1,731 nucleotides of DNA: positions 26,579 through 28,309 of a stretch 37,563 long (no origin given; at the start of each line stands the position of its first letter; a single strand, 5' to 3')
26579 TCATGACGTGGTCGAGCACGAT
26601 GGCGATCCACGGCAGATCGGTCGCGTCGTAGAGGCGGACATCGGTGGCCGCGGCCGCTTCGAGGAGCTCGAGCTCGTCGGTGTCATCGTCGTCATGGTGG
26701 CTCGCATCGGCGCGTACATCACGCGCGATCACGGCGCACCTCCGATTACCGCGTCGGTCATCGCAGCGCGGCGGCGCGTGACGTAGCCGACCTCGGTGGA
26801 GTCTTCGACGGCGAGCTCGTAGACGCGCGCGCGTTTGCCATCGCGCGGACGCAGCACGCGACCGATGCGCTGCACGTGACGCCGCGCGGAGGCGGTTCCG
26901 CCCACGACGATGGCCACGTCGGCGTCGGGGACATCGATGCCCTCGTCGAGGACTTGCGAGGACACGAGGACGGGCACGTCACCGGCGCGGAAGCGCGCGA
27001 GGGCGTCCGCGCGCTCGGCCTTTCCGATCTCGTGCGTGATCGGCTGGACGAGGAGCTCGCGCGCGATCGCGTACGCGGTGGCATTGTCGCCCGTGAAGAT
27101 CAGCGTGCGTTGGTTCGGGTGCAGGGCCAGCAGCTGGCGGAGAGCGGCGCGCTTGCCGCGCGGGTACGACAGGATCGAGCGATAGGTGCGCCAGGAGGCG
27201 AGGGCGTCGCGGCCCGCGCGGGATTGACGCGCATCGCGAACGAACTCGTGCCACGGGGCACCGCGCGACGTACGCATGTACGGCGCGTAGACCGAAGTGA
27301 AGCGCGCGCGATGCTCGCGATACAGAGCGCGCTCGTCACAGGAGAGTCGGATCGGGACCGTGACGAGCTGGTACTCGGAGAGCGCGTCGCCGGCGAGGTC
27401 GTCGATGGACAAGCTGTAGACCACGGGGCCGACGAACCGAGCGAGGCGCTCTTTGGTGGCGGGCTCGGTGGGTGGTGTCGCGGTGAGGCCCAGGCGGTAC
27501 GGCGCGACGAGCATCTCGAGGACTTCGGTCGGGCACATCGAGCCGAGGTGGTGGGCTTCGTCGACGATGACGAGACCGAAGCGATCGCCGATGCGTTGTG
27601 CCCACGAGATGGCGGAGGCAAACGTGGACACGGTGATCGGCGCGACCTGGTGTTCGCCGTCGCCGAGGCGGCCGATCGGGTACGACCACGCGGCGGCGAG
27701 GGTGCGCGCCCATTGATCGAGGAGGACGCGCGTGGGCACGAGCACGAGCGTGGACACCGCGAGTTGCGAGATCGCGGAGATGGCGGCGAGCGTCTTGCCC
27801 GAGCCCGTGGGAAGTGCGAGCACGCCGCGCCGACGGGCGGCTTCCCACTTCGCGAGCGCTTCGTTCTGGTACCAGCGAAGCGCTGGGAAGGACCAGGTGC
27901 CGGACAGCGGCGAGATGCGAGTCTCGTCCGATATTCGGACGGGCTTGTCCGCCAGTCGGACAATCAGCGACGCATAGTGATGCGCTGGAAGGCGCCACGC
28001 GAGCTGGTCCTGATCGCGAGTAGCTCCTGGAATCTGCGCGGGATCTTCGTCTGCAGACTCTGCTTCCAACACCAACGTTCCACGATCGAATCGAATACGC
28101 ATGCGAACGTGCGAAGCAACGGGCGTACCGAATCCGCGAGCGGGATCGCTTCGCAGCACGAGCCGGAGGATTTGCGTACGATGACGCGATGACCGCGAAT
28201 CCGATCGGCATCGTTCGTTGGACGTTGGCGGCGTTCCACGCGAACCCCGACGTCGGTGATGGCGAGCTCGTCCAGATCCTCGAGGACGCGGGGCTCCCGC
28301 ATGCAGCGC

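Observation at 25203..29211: Bacterial XPB-like helicase + DUF790/Bax1-like nuclease two-gene module, with a divergent unknown partner gene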

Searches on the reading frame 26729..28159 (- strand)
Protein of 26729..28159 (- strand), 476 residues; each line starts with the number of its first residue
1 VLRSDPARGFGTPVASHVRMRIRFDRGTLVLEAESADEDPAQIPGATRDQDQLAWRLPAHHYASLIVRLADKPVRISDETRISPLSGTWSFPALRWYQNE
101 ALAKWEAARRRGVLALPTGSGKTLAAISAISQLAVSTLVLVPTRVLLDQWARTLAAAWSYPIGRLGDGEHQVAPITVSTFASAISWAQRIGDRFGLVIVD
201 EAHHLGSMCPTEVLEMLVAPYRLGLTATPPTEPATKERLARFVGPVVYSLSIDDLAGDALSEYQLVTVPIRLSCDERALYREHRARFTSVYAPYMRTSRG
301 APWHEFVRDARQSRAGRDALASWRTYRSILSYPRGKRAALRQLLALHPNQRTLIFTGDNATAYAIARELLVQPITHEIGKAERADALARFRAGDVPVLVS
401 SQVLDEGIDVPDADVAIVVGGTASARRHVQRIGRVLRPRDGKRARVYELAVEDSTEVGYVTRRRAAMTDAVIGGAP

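Call 3: search_protein_families(library=pfam, proteins=[window:26729-28159:-], max_evalue=0.1)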
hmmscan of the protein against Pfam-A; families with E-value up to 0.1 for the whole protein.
window:26729-28159:- (476 aa): 12 families
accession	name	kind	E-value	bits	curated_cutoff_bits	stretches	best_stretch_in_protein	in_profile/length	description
PF04851.21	ResIII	-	1.1e-23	84.4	22.5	1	94-230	4-163/164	Type III restriction enzyme, res subunit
PF00271.37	Helicase_C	-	1.2e-17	64.5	23.5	1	336-438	2-109/110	Helicase conserved C-terminal domain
PF16203.11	ERCC3_RAD25_C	-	6.6e-14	52.2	27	1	350-469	61-187/248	ERCC3/RAD25/XPB C-terminal helicase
PF00270.35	DEAD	-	3.6e-13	50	26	1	97-232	3-163/167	DEAD/DEAH box helicase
PF18458.6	XPB_DRD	-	3.2e-08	33.8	26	1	22-79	1-56/57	Xeroderma pigmentosum group B helicase damage recognition domain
PF00176.29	SNF2-rel_dom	-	5.3e-05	22.9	24.9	1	108-229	15-163/290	SNF2-related domain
PF22590.2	Cas3-like_C_2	-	0.0001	23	27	1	393-439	62-105/106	CRISPR-associated nuclease/helicase Cas3, C-terminal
PF07652.20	Flavi_DEAD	-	0.002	18.6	21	1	111-206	6-108/148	Flavivirus DEAD domain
PF13307.12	Helicase_C_2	-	0.0057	17.1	25.3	1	373-419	39-89/170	Helicase C-terminal domain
PF13401.12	AAA_22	-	0.0067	17.2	27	1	117-218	13-105/130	AAA domain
PF18766.7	SWI2_SNF2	-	0.036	14.2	26.7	0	106-238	14-163/221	SWI2/SNF2 ATPase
PF22527.2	DEXQc_Suv3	-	0.046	13.7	27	0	113-206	17-106/154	DEXQ-box helicase domain of Suv3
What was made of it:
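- On XPB (archaeal type): Pfam ResIII and Helicase_C score above cut-off (call 3). Pfam PF18458 XPB_DRD, 33.8 bits against a cut-off of 26, residues 22-79 (call 3).
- Checked: Pfam hits above cut-off are XPB_DRD (33.8 bits against 26), ResIII, Helicase_C and ERCC3_RAD25_C (call 3).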

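Call 4: search_protein_families(library=padloc, proteins=[window:26729-28159:-], max_evalue=0.1)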
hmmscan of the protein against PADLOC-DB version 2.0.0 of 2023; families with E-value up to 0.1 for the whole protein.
window:26729-28159:- (476 aa): 48 families (the best 25 are shown)
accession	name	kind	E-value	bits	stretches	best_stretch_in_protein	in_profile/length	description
PDLC02707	PbeA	-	1.1e-54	184.2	2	171-452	355-632/672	PbeA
PDLC02704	PbeA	-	3.6e-48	162.6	2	189-451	380-645/682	PbeA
PDLC02706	PbeA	-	1.2e-32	111.4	3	379-455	600-677/722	PbeA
PDLC02705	PbeA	-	8e-20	68.5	2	196-448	377-631/691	PbeA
PDLC02703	PbeA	-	1.2e-17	61.7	3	196-281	369-459/626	PbeA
PDLC01439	typeIV_DinG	-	2.3e-11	41.1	2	340-419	398-478/575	CAS-IV-A; associated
PDLC03659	mREase_IV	-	7.9e-11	38.6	2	382-444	497-559/945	Type IV methyl-directed restriction enzyme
PDLC02843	DpdE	-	8.2e-11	38.5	2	346-455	564-686/1091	DpdE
PDLC02840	DpdE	-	2.3e-09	34.1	2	137-209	210-273/1091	DpdE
PDLC01252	Cas3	-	1.3e-08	32.7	2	379-454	233-303/324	CAS-I; effector_G3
PDLC01770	Cas3g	-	2.1e-08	31.1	1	343-460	244-363/733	-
PDLC00938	Cas3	-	2.8e-08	31.4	2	380-453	263-336/358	CRISPR-associated helicase Cas3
PDLC02503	BrxHI|BrxHII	-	1.2e-07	28.5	1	338-454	237-357/698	BrxHI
PDLC01767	Cas3e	-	6.7e-05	19.6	1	365-452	459-533/680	-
PDLC02870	DpdF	-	8.4e-05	19.2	1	366-446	248-326/534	DpdF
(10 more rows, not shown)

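Call 5: search_protein_families(library=ncbifam, proteins=[window:26729-28159:-], max_evalue=0.1)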
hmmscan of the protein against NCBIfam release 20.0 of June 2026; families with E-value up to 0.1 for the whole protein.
window:26729-28159:- (476 aa): 39 families (the best 25 are shown)
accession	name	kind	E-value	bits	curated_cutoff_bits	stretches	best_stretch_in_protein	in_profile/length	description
NF045503.1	repair_heli_XPB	equivalog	2.8e-43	148.3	610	2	319-468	388-539/548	DNA repair helicase XPB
TIGR04095.1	dnd_restrict_1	equivalog_domain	9.2e-42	143.6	600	2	193-464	133-410/451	DNA phosphorothioation system restriction enzyme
TIGR00603.1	rad25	subfamily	1.9e-22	79.3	328.7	2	358-469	506-625/734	DNA repair helicase rad25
NF010337.0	PRK13766.1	equivalog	3.3e-17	61.9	610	2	340-459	357-486/781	Hef nuclease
NF041062.1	DpdE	equivalog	3.4e-13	48.5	500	2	334-453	526-657/1048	protein DpdE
NF053632.1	heli_RadD_YejH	equivalog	1.3e-12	46.9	720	2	350-443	251-347/573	DNA repair helicase RadD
TIGR00643.1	recG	equivalog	3.3e-11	42.6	659.4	2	374-419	488-533/629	ATP-dependent DNA helicase RecG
NF008744.0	PRK11776.1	equivalog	1.2e-10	40.6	524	1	335-438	228-336/460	ATP-dependent RNA helicase DbpA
TIGR00631.1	uvrb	equivalog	7.4e-10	37.7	750.1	1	358-464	457-569/658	excinuclease ABC subunit UvrB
NF010338.0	PRK13767.1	equivalog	1.7e-09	36.5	849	1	378-435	325-382/877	ATP-dependent helicase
TIGR04121.1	DEXH_lig_assoc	equivalog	4.3e-09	34.6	850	2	378-435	286-343/804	ligase-associated DNA damage response DEXH box helicase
NF008168.0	PRK10917.2-2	equivalog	4.9e-09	35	718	1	380-418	623-661/795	ATP-dependent DNA helicase RecG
NF003673.1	PRK05298.1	equivalog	1.1e-08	34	743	1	359-454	458-557/653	excinuclease ABC subunit UvrB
NF008170.0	PRK10917.2-4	equivalog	2.2e-08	32.5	975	1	379-418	656-695/826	ATP-dependent DNA helicase RecG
NF008165.0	PRK10917.1-3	equivalog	2.9e-08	32.6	711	1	377-419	518-560/692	ATP-dependent DNA helicase RecG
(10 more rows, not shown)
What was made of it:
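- On XPB (archaeal type): However, the NCBIfam XPB equivalog NF045503 scores 148 bits against a cut-off of 610, nearly tied with TIGR04095 (call 5).
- The XPB helicase core scores best in PADLOC against PbeA (E = 1.1e-54), and in NCBIfam nearly ties with the Dnd-system restriction enzyme TIGR04095 (calls 4, 5).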

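Call 9: search_solved_structures(query=window:26729-28159:-, max_evalue=0.001, show_alignments=2)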
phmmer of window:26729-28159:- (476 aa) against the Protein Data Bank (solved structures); distinct sequences matched with E-value up to 0.001: 60.
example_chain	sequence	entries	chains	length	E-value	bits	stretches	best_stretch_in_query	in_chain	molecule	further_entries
6p66_A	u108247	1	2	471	1.5e-79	271.5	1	13-467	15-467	DNA repair protein RAD25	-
2fwr_A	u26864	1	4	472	1.5e-79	271.5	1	13-467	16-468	DNA repair protein RAD25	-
6p4f_A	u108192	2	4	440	1.4e-72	248.5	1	54-463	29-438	DNA-dependent ATPase XPBII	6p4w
5tnu_A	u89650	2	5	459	1.5e-72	248.4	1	52-463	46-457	DNA-dependent ATPase XPBII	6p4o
2fz4_A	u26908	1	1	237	1.4e-33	120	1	13-232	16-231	DNA repair protein RAD25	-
2fzl_A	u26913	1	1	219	1.9e-32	116.2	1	260-449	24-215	DNA repair protein RAD25, XPB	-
5of4_A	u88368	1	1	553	8.4e-18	68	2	325-469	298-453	TFIIH basal transcription factor complex helicase XPB subunit,XPB,TFIIH basal transcriptio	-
6nmi_A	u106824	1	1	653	1.6e-17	67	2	325-469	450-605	General transcription and DNA repair factor IIH helicase subunit XPB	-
8bvw_0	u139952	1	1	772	3e-17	66.2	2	325-469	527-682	General transcription and DNA repair factor IIH helicase subunit XPB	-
29vf_0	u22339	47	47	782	3.1e-17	66.1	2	325-469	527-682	General transcription and DNA repair factor IIH helicase subunit XPB | TFIIH basal transcription factor complex helicase XPB subunit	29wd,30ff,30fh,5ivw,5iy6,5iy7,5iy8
28jm_A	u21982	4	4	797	3.3e-17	66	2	325-469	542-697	General transcription and DNA repair factor IIH helicase subunit XPB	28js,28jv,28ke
5fmf_1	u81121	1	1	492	4.7e-17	65.5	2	94-255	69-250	DNA REPAIR HELICASE RAD25, SSL2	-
8ebt_A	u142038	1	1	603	9.6e-17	64.5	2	93-258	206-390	General transcription and DNA repair factor IIH helicase subunit XPB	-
5sva_Z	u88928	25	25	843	4.2e-16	62.4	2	94-255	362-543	DNA repair helicase RAD25 | General transcription and DNA repair factor IIH helicase subunit XPB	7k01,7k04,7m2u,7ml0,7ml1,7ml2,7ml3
5oqj_7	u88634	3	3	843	2e-15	60.1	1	353-469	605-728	DNA repair helicase RAD25 | General transcription and DNA repair factor IIH helicase subunit XPB | General transcription and DNA repair factor IIH helicase subu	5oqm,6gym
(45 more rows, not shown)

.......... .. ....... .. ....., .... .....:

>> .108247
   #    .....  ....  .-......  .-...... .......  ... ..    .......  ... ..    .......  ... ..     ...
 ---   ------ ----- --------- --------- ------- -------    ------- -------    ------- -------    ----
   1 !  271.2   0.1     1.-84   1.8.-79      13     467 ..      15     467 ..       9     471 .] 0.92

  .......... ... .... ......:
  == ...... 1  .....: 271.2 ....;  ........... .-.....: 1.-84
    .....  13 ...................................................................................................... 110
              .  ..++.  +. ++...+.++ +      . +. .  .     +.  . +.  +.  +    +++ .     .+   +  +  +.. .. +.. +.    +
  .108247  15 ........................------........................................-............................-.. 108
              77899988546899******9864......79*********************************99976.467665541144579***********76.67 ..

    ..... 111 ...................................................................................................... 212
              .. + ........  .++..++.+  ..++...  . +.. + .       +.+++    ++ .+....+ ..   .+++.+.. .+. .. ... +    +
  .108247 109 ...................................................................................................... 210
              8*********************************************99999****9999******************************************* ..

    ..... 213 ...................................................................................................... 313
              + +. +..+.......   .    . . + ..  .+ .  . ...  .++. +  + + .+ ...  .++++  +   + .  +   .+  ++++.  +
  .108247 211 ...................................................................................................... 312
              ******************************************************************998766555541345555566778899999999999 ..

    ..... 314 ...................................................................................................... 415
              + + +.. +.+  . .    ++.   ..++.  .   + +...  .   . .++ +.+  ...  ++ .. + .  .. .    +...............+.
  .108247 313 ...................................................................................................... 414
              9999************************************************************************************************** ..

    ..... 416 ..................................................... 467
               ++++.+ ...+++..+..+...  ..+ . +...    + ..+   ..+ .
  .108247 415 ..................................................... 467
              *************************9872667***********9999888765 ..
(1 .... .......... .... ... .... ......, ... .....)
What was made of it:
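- On XPB (archaeal type): The region aligns to the AfXPB N-terminus (call 9). PDB AfXPB E = 1.5e-79 and StXPB2 E = 1.4e-72; the first non-XPB match is at about 1e-8 (call 9).
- Closest known: Archaeal XPB-Bax1 helicase-nuclease complex. Same: XPB has the DRD, both helicase domains and the thumb region, and aligns over its full length (call 9).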
